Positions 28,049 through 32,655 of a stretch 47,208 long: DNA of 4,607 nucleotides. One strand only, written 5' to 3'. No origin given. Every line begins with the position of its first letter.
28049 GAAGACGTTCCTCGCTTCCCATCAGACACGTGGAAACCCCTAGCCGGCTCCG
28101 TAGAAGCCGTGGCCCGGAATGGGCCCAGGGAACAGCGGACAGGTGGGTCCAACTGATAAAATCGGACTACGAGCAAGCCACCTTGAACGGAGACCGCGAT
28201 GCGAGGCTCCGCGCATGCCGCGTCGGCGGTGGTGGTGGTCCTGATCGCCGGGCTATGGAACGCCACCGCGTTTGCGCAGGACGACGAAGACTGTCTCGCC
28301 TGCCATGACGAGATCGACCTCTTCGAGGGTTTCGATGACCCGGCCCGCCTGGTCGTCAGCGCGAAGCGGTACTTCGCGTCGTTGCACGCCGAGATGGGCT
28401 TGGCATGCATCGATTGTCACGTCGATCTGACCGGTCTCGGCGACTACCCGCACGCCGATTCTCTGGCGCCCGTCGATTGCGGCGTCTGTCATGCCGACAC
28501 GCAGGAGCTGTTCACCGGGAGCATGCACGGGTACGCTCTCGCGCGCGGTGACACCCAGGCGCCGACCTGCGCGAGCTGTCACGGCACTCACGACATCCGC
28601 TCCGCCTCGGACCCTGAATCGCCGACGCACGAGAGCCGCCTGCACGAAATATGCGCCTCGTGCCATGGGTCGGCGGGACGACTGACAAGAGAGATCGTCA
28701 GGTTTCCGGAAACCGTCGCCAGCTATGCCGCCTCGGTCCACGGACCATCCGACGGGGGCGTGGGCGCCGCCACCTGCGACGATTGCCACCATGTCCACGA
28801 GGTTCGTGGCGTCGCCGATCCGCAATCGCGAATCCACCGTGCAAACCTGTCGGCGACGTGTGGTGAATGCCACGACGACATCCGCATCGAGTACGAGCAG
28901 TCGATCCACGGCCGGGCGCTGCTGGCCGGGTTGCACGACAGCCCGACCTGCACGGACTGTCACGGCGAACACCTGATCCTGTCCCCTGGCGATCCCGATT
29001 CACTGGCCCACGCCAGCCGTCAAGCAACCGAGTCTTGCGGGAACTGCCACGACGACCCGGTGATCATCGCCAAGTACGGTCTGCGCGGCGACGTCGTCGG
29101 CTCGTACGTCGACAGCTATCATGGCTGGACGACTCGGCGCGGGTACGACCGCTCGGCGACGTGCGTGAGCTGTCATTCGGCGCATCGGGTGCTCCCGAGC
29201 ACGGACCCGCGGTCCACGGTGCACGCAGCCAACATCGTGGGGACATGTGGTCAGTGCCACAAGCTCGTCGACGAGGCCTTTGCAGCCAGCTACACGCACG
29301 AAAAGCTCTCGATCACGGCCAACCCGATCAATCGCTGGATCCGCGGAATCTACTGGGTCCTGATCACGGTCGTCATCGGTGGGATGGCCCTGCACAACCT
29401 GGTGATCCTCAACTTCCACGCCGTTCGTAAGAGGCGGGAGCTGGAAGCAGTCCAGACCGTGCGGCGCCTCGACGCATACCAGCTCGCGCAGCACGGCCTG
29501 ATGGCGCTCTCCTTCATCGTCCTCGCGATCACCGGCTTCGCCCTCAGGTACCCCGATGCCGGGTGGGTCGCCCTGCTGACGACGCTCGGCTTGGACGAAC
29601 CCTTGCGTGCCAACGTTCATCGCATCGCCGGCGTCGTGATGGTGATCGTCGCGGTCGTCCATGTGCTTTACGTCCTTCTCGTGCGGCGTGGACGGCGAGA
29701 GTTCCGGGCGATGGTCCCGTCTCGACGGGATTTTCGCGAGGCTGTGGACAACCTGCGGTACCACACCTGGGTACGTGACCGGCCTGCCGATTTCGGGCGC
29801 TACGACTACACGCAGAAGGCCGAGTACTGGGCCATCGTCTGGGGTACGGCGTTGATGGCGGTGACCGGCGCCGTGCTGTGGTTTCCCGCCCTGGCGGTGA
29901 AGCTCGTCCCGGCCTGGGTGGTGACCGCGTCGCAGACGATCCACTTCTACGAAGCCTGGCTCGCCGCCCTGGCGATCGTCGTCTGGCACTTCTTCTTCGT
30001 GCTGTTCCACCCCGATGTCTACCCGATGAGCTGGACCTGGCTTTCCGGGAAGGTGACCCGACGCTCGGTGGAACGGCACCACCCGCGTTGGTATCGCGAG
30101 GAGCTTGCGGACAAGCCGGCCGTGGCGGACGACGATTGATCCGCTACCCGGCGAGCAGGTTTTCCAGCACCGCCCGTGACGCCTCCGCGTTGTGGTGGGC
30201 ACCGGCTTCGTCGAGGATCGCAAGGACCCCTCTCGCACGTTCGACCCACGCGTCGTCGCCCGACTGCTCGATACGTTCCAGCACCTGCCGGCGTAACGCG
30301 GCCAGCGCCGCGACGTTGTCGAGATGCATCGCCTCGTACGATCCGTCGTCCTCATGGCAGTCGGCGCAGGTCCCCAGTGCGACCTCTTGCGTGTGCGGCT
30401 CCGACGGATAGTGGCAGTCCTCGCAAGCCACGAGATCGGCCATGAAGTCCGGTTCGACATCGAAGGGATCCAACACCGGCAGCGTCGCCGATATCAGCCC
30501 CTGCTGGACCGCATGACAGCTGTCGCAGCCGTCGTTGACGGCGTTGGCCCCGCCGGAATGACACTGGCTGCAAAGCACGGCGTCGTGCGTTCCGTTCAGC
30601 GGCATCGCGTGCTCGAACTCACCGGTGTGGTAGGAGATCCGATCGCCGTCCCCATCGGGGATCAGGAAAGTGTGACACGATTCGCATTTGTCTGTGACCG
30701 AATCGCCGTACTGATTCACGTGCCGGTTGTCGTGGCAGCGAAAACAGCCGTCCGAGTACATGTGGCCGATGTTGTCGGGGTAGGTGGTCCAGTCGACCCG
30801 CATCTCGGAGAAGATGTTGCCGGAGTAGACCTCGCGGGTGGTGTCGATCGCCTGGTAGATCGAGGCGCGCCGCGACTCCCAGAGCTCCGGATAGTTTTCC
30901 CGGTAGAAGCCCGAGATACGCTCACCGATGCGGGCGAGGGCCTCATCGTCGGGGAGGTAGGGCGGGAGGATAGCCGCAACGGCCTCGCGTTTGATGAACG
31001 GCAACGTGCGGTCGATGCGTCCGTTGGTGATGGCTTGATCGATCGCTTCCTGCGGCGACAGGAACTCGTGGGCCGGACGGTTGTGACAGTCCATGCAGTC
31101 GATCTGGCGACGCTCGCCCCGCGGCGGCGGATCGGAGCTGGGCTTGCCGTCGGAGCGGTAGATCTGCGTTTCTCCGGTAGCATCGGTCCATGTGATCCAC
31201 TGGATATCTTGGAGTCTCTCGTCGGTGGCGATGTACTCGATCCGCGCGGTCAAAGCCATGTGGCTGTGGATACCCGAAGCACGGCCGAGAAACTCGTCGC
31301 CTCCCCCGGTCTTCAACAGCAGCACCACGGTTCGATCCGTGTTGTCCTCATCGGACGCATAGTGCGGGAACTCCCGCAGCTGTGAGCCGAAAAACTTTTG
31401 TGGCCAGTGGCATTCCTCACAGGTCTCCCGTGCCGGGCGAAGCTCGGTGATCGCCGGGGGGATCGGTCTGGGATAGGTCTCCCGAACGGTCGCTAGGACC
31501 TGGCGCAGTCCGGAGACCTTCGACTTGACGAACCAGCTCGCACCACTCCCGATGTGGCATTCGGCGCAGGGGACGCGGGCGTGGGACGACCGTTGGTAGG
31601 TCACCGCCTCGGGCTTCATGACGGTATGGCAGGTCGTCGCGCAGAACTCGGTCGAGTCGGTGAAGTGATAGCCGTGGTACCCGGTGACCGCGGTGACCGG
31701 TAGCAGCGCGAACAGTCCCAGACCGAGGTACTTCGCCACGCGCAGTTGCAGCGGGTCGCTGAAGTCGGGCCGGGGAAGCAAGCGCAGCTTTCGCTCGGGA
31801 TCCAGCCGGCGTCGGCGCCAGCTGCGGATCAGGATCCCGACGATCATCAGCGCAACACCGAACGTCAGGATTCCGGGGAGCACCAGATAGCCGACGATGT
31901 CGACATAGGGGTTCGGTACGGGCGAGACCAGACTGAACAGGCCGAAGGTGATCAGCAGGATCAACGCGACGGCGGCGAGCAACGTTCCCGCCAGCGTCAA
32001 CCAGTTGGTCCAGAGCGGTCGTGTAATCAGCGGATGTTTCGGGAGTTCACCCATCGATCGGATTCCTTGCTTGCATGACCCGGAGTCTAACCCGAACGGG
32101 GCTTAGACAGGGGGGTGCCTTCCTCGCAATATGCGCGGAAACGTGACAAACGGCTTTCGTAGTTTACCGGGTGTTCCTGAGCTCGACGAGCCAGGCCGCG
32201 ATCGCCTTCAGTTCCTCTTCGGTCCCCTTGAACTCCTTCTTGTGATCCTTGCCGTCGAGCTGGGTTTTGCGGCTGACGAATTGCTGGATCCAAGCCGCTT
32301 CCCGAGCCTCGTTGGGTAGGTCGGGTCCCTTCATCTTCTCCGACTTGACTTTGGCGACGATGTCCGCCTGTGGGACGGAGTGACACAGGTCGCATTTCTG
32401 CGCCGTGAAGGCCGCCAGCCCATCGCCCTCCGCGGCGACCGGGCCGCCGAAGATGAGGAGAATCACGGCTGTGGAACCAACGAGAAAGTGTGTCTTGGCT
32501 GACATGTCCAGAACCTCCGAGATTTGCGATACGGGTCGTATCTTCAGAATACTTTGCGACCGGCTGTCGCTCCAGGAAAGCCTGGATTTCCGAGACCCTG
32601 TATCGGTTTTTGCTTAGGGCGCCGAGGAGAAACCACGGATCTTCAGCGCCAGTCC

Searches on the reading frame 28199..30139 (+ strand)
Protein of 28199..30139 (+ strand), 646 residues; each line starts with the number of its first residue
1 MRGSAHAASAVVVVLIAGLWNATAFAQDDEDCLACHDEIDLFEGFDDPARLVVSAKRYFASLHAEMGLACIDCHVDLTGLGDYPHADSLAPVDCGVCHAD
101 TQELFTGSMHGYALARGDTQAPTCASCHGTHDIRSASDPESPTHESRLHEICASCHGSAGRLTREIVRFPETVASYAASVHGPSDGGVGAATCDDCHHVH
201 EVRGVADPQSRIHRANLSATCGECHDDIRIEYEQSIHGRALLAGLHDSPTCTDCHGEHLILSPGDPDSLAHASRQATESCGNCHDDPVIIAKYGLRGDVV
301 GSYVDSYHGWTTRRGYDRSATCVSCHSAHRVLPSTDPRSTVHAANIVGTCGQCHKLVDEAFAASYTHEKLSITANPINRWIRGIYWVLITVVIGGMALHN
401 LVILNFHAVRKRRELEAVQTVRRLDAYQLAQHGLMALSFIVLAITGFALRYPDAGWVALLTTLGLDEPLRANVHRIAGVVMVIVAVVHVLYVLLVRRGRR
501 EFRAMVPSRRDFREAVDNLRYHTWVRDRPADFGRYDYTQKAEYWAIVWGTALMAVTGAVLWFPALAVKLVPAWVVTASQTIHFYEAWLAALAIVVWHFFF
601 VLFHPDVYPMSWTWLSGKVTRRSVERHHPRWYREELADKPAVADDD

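Call 4: search_protein_families(library=pfam, proteins=[window:28199-30139:+], max_evalue=0.01)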
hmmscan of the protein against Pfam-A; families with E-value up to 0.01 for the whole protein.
window:28199-30139:+ (646 aa): 7 families
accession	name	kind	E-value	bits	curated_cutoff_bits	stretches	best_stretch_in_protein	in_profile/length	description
PF01292.26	Ni_hydr_CYTB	-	2.2e-19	70.4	30.1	1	430-605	8-166/179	Prokaryotic cytochrome b561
PF14522.11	Cytochrome_C7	-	2e-17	63.2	24.8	2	61-128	6-66/67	Cytochrome c7 and related cytochrome c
PF14537.11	Cytochrom_c3_2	-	2.4e-16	60.4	25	2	63-156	2-78/79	Cytochrome c3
PF14358.11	DUF4405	-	7e-08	33.3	26.7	1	434-491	5-64/66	Domain of unknown function (DUF4405)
PF02085.21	Cytochrom_CIII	-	7.7e-08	33.1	22.9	0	64-156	29-101/101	Class III cytochrome C family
PF09699.15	Paired_CXXCH_1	-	9.5e-07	28.9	20.6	0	189-228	5-39/41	Doubled CXXCH motif (Paired_CXXCH_1)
PF22678.1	Cytochrom_c_NrfB-like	-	0.00035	21.4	27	1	317-360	31-71/89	Cytochrome c-type protein NrfB-like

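Call 22: search_protein_families(library=ncbifam, proteins=[window:28199-30139:+], max_evalue=0.01)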
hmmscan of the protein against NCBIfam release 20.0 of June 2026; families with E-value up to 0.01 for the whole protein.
window:28199-30139:+ (646 aa): 10 families
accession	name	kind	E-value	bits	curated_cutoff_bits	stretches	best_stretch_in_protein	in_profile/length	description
TIGR01583.1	formate-DH-gamm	equivalog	4.1e-22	79.2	115.85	1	424-635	5-201/204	formate dehydrogenase subunit gamma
NF007924.0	PRK10639.1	equivalog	2.1e-16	60.3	341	1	419-635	5-202/211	formate dehydrogenase cytochrome b556 subunit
NF007558.0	PRK10179.1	equivalog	5.4e-16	58.9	339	1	429-634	15-203/217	formate dehydrogenase-N subunit gamma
TIGR04257.1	nanowire_3heme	domain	9.5e-11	41.7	40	1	249-286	24-60/75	c(7)-type cytochrome triheme domain-containing protein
TIGR02125.1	CytB-hydogenase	equivalog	3.5e-08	33.2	121.5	1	432-605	11-192/212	Ni/Fe-hydrogenase, b-type cytochrome subunit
NF040967.1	cytc_ExtN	equivalog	5.6e-05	22.1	200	1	55-110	28-81/415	selenite/tellurite reduction operon c-type cytochrome ExtN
NF040968.1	FeS_ExtO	equivalog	5.8e-05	22.1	200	1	55-110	28-81/416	selenite/tellurite reduction operon b-type cytochrome iron-sulfur cluster-binding subunit ExtO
NF008659.0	PRK11659.1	equivalog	7.9e-05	22.4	184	1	250-363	48-151/188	cytochrome c nitrite reductase pentaheme subunit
NF007906.0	PRK10617.1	equivalog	0.001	19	349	0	173-202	68-96/200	cytochrome c-type protein NapC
TIGR02161.1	napC_nirT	subfamily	0.0017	18.3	310.6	0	150-201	46-86/185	periplasmic nitrate (or nitrite) reductase c-type cytochrome, NapC/NirT family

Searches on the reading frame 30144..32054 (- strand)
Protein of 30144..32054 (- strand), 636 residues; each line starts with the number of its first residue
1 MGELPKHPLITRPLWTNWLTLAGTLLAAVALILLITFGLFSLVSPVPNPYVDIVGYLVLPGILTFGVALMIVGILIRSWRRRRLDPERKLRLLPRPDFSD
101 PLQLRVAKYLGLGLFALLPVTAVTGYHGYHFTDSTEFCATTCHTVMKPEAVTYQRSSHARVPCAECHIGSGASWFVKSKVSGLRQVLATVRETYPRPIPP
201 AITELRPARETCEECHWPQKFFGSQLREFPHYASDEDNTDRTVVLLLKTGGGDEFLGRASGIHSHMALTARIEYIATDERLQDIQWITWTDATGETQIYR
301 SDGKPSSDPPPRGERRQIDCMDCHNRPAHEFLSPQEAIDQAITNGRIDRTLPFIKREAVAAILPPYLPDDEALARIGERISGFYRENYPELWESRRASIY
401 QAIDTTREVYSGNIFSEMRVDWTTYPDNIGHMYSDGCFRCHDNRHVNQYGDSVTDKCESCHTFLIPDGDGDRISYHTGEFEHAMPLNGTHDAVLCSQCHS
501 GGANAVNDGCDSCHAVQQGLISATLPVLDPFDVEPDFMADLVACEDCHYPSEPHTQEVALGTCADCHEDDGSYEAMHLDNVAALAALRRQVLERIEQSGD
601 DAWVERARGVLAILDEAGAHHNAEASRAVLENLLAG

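Call 4: search_protein_families(library=pfam, proteins=[window:30144-32054:-], max_evalue=0.01)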
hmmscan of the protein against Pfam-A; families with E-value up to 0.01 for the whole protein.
window:30144-32054:- (636 aa): 4 families
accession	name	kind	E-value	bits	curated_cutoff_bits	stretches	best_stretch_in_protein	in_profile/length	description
PF14537.11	Cytochrom_c3_2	-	9.4e-10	39.3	25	1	434-514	5-78/79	Cytochrome c3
PF14522.11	Cytochrome_C7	-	2.3e-08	34.2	24.8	0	454-514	13-66/67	Cytochrome c7 and related cytochrome c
PF03264.19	Cytochrom_NNT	-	7.3e-07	29.5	24.1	1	120-193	21-98/174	NapC/NirT cytochrome c family, N-terminal region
PF02085.21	Cytochrom_CIII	-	0.0013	19.5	22.9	0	542-571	31-57/101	Class III cytochrome C family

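Call 22: search_protein_families(library=ncbifam, proteins=[window:30144-32054:-], max_evalue=0.01)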
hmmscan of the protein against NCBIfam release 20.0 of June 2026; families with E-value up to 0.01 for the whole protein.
window:30144-32054:- (636 aa): 3 families
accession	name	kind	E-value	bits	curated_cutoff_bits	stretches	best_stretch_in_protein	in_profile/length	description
TIGR03153.1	cytochr_NrfH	equivalog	2.7e-10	40.4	134.2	1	120-216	12-109/138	cytochrome c nitrite reductase small subunit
TIGR02162.1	torC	equivalog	0.00026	20.4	478.2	1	129-194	38-108/387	pentaheme c-type cytochrome TorC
NF011606.0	PRK15032.1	equivalog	0.00079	18.6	455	1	122-186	32-100/390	pentaheme c-type cytochrome TorC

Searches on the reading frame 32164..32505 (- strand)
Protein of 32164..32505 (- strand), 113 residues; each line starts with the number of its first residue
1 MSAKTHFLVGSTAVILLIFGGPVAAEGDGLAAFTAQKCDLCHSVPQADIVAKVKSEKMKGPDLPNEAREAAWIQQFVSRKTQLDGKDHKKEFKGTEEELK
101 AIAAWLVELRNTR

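Call 4: search_protein_families(library=pfam, proteins=[window:32164-32505:-], max_evalue=0.01)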
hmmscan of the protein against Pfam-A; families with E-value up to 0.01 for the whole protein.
window:32164-32505:- (113 aa): 1 family
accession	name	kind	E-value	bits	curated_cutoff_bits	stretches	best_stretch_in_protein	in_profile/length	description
PF13442.11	Cytochrome_CBB3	-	0.00024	21.8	27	1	31-106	7-68/68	Cytochrome C oxidase, cbb3-type, subunit III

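Call 22: search_protein_families(library=ncbifam, proteins=[window:32164-32505:-], max_evalue=0.01)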
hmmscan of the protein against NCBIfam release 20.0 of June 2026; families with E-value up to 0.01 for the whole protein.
window:32164-32505:- (113 aa): 0 families
